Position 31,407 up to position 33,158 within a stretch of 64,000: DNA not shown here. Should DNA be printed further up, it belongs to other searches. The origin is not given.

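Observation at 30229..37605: Type I-G/I-U (Csb-variant) CRISPR-Cas locus with no adaptation genes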

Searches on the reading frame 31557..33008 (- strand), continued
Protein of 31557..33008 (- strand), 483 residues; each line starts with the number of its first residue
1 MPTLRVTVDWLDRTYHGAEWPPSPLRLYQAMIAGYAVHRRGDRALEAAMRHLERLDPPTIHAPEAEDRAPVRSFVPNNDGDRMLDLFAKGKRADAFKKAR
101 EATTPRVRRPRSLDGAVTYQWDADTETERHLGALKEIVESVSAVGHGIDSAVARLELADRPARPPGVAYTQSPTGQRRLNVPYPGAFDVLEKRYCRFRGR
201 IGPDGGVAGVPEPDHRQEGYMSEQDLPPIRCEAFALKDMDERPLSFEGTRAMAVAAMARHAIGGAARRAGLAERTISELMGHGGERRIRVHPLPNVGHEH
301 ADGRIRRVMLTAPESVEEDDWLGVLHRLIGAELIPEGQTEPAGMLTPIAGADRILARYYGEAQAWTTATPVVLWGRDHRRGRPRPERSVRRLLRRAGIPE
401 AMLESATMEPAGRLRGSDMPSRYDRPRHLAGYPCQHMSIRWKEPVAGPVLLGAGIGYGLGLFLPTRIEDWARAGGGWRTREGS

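Call 20: search_protein_families(library=pfam, proteins=[L031:11552-11842:+, L031:11884-13665:+, L039:11450-11740:+, L039:11763-13532:+], max_evalue=0.001)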
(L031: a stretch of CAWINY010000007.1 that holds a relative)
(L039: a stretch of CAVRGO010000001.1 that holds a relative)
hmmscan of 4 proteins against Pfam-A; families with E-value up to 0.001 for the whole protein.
L031:11552-11842:+ (96 aa): 1 family
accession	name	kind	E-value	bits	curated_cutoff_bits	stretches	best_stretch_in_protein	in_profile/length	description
PF09827.14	CRISPR_Cas2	-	1.9e-20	73.2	23.8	1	5-69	3-67/74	CRISPR associated protein Cas2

L031:11884-13665:+ (593 aa): 3 families
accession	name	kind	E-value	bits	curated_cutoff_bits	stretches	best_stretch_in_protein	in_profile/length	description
PF01867.21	Cas_Cas1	-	7.7e-88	294.8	22.3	1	261-547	2-282/283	CRISPR associated protein Cas1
PF01930.23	Cas_Cas4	-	6.1e-13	49.6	22.7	1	27-211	4-159/160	Domain of unknown function DUF83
PF12705.13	PDDEXK_1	-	1.4e-08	35.4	22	1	92-210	122-246/247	PD-(D/E)XK nuclease superfamily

L039:11450-11740:+ (96 aa): 1 family
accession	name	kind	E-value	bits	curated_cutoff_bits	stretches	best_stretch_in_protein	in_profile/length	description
PF09827.14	CRISPR_Cas2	-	2.1e-19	69.9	23.8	1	5-69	3-67/74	CRISPR associated protein Cas2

L039:11763-13532:+ (589 aa): 3 families
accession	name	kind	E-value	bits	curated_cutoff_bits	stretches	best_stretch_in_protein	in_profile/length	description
PF01867.21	Cas_Cas1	-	1.1e-86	290.9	22.3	1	256-543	1-282/283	CRISPR associated protein Cas1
PF01930.23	Cas_Cas4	-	4.7e-15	56.5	22.7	1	22-207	4-159/160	Domain of unknown function DUF83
PF12705.13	PDDEXK_1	-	9.6e-07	29.4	22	1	90-206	124-246/247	PD-(D/E)XK nuclease superfamily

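Call 31: find_encoding_contigs(protein=P0002, flank=10000, max_places=3)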
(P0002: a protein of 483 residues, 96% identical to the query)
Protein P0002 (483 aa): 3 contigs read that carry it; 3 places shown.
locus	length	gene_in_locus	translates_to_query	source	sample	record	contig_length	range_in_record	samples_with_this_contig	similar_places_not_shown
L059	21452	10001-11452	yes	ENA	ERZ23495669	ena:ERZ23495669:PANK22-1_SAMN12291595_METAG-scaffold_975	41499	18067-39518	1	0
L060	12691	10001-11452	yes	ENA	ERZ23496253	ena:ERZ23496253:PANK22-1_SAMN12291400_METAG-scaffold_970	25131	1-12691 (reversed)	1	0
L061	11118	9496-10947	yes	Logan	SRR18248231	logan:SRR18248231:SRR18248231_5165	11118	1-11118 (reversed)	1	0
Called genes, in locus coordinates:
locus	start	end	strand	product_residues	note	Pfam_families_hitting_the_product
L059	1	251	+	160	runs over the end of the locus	PF00578:AhpC-TSA, PF08534:Redoxin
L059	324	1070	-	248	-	PF08797:HIRAN (weak)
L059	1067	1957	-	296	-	PF07804:HipA_C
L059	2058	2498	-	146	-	PF00075:RNase_H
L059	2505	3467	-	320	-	PF01636:APH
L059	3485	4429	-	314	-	PF02401:LYTB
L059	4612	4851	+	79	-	PF09360:zf-CDGSH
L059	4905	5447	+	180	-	-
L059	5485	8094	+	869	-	PF00270:DEAD, PF04851:ResIII (weak), PF00271:Helicase_C (weak), PF22590:Cas3-like_C_2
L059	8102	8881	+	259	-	-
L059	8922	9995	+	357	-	PF09617:Cas_GSU0053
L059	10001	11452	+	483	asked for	PF09609:Cas_GSU0054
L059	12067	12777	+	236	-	-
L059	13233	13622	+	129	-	PF01597:GCV_H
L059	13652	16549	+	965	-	PF02347:GDC-P, PF01212:Beta_elim_lyase (faint), PF02347:GDC-P (weak), PF21478:GcvP2_C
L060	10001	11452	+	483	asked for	PF09609:Cas_GSU0054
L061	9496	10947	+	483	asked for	PF09609:Cas_GSU0054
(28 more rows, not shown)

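Call 32: find_encoding_contigs(protein=P0011, flank=10000, max_places=3)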
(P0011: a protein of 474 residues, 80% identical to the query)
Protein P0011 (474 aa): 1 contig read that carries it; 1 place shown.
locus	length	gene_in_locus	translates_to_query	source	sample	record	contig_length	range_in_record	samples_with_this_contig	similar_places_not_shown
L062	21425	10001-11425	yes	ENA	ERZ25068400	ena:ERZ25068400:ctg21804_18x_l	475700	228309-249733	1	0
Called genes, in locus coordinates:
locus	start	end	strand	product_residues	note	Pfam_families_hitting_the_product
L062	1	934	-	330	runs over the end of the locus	PF12838:Fer4_7 (weak)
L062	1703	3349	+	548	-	PF20695:UbiD_N (weak), PF01977:UbiD, PF20696:UbiD_C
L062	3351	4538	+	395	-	PF02771:Acyl-CoA_dh_N (weak), PF00441:Acyl-CoA_dh_1 (weak), PF08028:Acyl-CoA_dh_2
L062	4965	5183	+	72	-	PF21748:UPF0150 (weak)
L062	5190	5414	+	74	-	PF07927:HicA_toxin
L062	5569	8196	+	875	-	PF00270:DEAD, PF04851:ResIII (weak), PF22590:Cas3-like_C_2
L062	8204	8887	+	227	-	-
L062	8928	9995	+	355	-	PF09617:Cas_GSU0053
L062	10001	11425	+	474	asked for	PF09609:Cas_GSU0054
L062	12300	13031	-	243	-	PF00106:adh_short, PF08659:KR, PF13561:adh_short_C2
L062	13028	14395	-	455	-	PF13522:GATase_6, PF13537:GATase_7, PF00156:Pribosyltran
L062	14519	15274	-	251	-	PF02674:Colicin_V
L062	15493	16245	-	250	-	PF00005:ABC_tran, PF13304:AAA_21 (faint)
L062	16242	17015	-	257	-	PF02405:MlaE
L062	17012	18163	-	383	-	PF01168:Ala_racemase_N, PF00842:Ala_racemase_C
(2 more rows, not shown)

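Call 54: search_solved_structures(query=window:31557-33008:-, max_evalue=0.01, show_alignments=1)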
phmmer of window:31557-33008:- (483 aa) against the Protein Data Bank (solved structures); distinct sequences matched with E-value up to 0.01: 0.

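Call 55: search_solved_structures(query=A1, max_evalue=1, show_alignments=1)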
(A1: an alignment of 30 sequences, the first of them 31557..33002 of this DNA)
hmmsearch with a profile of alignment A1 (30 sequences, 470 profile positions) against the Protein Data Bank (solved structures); distinct sequences matched with E-value up to 1: 8.
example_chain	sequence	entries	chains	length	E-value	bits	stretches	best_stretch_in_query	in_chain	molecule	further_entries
7ooc_D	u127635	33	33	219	0.35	12.7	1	228-310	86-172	30S ribosomal protein S5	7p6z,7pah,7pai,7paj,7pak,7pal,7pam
5mm2_C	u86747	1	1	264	0.41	12.5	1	113-197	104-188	Capsid protein VP4A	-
7c45_A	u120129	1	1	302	0.54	12.1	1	275-359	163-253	CCHC-type domain-containing protein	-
4ky3_A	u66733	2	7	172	0.66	11.8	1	69-124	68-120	designed protein OR327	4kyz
7c42_A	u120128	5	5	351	0.67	11.8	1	276-359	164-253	CCHC-type domain-containing protein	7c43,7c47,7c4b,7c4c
7nhn_f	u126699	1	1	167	0.69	11.7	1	228-311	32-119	30S ribosomal protein S5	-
6o8w_e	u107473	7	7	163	0.79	11.6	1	227-311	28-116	30S ribosomal protein S5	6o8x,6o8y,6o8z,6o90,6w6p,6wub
7nhk_f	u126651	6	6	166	0.79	11.6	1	227-311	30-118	30S ribosomal protein S5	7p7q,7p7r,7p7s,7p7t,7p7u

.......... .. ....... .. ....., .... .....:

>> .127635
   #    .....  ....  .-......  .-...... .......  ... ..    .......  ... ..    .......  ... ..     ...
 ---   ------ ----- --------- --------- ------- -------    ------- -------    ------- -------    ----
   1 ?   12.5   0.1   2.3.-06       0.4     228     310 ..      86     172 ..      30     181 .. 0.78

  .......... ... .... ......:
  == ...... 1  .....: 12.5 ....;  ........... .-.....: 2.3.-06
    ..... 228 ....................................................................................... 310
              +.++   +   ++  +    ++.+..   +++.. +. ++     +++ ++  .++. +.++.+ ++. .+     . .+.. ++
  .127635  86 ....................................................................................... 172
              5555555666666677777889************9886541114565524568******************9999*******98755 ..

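Call 60: find_homologous_proteins(query=L042:12152-13810:+, max_evalue=1e-10)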
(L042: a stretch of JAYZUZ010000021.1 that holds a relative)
Query L042:12152-13810:+ (553 aa): 8000 proteins with E <= 1e-10 among 8000 candidates; the best 120 are listed.
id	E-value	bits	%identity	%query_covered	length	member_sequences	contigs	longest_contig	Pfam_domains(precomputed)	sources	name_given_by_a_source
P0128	0.0e+0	1204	95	100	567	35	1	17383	PF01930.24,PF12705.14,PF01867.22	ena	-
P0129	0.0e+0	1185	92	100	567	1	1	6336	PF01930.24,PF12705.14,PF01867.22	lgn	-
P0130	0.0e+0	1051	81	100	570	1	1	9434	PF01930.24,PF12705.14,PF01867.22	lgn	-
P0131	9.7e-294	993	76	100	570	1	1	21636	PF01930.24,PF12705.14,PF01867.22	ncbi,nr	ncbi:MAG TPA: CRISPR-associated endonuclease Cas1 [Hyphomicrobiaceae bacterium]|nr:CRISPR-associated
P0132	4.4e-291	984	76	100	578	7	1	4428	PF01930.24,PF12705.14,PF01867.22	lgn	-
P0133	9.4e-291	983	76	100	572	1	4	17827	PF01930.24,PF12705.14,PF01867.22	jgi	jgi:CRISPR-associated endonuclease Cas1/CRISPR-associated protein Cas4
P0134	6.1e-290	980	76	100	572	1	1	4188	PF01930.24,PF12705.14,PF01867.22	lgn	-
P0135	8.7e-290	980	75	100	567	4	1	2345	PF01930.24,PF12705.14,PF01867.22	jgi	jgi:CRISP-associated protein Cas1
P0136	3.6e-288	975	75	100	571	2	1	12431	PF01930.24,PF12705.14,PF01867.22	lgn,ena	-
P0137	3.7e-287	971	74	100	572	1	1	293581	PF01930.24,PF12705.14,PF01867.22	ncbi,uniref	ncbi:CRISPR-associated endonuclease Cas4g/Cas1g [Sinimarinibacterium thermocellulolyticum]|uniref:CR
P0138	1.4e-278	943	74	100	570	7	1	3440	PF01930.24,PF12705.14,PF01867.22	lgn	-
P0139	1.3e-277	940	73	100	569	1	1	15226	PF01930.24,PF12705.14,PF01867.22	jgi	-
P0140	2.6e-277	939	72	100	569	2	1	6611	PF01930.24,PF01867.22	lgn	-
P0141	1.6e-276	936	72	100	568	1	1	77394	PF01930.24,PF12705.14,PF01867.22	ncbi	ncbi:MAG: CRISPR-associated endonuclease Cas4g/Cas1g [Panacagrimonas sp.]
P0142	2.0e-276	936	73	100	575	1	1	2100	PF01930.24,PF12705.14,PF01867.22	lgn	-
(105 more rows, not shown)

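Call 82: search_protein_families(library=padloc, alignment_id=A3, max_evalue=0.00001)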
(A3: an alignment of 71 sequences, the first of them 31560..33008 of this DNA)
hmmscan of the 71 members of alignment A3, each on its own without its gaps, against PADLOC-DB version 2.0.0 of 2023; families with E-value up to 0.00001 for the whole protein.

A. member 1, window:31560-33008:- (483 aa): 8 families
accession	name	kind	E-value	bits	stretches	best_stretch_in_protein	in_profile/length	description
PDLC01410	Cas56g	-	8.6e-66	221.2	1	4-466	2-428/431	CAS-I-U; effector_G5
PDLC01777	Cas56g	-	3.6e-64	215.5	1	16-466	21-428/431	-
PDLC00995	Cas56g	-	1.8e-61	206.9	1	5-464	3-491/492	"CRISPR-associated protein GSU0054/csb2, Dpsyc system"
PDLC01280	Cas5g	-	4.5e-51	172.2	1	67-460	4-384/384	CAS-I-U; effector_G5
PDLC01626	Cas56g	-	1.3e-36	124.7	1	17-464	21-412/412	CAS-I-U; effector_G5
PDLC01347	Cas5g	-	1.6e-35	121.4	1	19-464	12-374/374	CAS-I-U; effector_G5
PDLC01778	Cas56g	-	3.2e-23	81.1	1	18-465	27-448/449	-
PDLC01776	Cas56g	-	1.1e-08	32.2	1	17-196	22-191/497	-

B. families by the number of members that match (of 71 scanned): 60 families (the first 25 are shown)
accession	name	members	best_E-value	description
PDLC01769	Cas3g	1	8.4e-170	-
PDLC00939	Cas3g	1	1.1e-151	"CRISPR-associated helicase Cas3, subtype Dpsyc"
PDLC01309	Cas3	1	3.8e-138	CAS-I-U; effector_G3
PDLC01770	Cas3g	1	2.6e-90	-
PDLC04345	PDC-M03A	1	9.8e-85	-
PDLC04344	PDC-M03A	1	2.9e-80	-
PDLC04347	PDC-M03B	1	4.4e-77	-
PDLC04342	PDC-M03A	1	1.5e-68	-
PDLC01410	Cas56g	1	8.6e-66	CAS-I-U; effector_G5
PDLC01777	Cas56g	1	3.6e-64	-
PDLC00995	Cas56g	1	1.8e-61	"CRISPR-associated protein GSU0054/csb2, Dpsyc system"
PDLC04348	PDC-M03B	1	1.9e-55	-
PDLC04343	PDC-M03A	1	2.5e-52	-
PDLC01280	Cas5g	1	4.5e-51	CAS-I-U; effector_G5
PDLC04340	PDC-M03A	1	7.6e-51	-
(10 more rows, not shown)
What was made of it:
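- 31557..33008 (-): csb2: Cas5-Cas6 fusion, the signature gene of I-G and the predicted pre-crRNA endonuclease (483 aa). PADLOC Cas56g gives E=9e-66 (call 82).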

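Call 88: find_encoding_contigs(protein=P0122, flank=10000, max_places=4)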
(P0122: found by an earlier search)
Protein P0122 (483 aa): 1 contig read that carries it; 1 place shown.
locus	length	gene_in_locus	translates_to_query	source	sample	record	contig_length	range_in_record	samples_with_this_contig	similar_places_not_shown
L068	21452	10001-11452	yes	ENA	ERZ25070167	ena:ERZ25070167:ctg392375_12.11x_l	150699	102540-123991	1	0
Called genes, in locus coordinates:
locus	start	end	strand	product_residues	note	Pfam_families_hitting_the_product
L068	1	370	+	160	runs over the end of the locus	PF00578:AhpC-TSA, PF08534:Redoxin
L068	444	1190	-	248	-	PF08797:HIRAN (weak)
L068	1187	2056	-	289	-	PF07804:HipA_C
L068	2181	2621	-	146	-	PF00075:RNase_H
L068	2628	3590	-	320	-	PF01636:APH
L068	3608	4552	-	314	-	PF02401:LYTB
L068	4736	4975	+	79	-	PF09360:zf-CDGSH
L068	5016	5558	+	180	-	-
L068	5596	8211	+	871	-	PF00270:DEAD, PF04851:ResIII (weak), PF00271:Helicase_C (weak), PF22590:Cas3-like_C_2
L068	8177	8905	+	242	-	-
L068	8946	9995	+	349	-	PF09617:Cas_GSU0053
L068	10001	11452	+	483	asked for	PF09609:Cas_GSU0054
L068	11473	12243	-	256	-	-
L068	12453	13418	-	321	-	-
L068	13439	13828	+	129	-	PF01597:GCV_H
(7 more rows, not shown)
